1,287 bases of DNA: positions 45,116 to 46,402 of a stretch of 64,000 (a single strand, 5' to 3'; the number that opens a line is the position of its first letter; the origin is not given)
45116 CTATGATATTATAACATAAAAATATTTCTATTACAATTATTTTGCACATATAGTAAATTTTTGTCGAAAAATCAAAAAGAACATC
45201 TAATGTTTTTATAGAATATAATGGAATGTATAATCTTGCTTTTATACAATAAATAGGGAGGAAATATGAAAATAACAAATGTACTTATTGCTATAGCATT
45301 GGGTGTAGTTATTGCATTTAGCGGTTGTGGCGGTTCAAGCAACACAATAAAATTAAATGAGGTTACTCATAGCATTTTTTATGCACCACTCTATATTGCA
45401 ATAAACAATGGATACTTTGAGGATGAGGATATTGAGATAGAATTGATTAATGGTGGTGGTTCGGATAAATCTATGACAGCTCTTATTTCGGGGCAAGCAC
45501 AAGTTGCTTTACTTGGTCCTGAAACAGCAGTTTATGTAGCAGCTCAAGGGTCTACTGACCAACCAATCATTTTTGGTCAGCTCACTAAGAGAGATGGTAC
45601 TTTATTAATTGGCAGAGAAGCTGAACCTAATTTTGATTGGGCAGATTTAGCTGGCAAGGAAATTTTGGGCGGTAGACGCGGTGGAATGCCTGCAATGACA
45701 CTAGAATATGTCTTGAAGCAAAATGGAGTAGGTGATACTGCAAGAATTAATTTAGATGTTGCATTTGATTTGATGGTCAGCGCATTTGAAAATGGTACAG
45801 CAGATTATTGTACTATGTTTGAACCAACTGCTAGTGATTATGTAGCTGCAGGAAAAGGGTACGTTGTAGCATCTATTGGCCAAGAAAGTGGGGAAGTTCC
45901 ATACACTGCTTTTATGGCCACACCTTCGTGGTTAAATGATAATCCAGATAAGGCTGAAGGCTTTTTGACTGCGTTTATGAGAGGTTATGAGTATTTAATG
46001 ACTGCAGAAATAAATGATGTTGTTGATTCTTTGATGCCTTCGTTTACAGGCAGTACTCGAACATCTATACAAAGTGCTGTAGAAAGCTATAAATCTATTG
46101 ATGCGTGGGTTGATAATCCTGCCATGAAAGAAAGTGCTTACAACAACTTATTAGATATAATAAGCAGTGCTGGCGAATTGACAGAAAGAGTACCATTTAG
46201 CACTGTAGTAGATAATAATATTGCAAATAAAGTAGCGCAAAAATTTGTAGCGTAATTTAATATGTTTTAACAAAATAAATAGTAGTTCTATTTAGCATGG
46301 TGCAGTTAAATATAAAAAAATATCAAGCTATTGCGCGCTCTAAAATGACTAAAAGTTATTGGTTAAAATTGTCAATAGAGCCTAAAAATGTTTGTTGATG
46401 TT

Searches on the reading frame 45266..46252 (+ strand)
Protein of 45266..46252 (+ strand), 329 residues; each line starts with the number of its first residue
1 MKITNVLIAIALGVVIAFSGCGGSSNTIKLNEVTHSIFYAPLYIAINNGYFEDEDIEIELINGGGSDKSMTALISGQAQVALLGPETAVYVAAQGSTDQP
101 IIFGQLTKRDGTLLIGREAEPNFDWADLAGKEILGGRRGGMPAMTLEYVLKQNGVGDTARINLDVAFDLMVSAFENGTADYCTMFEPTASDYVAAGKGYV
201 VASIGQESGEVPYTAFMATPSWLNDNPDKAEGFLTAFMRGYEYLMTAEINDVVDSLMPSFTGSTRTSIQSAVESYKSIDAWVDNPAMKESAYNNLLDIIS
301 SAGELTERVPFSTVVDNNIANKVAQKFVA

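Call 25: search_protein_families(library=pfam, proteins=[window:45266-46252:+], max_evalue=0.00001)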
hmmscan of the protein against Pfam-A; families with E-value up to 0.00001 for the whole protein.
window:45266-46252:+ (329 aa): 2 families
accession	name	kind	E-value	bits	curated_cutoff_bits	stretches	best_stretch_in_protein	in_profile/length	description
PF09084.16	NMT1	-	2.1e-20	74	20.5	1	40-245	5-210/216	NMT1/THI5 like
PF13379.11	NMT1_2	-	9.9e-15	55.5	24.7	1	39-247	18-241/252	NMT1-like family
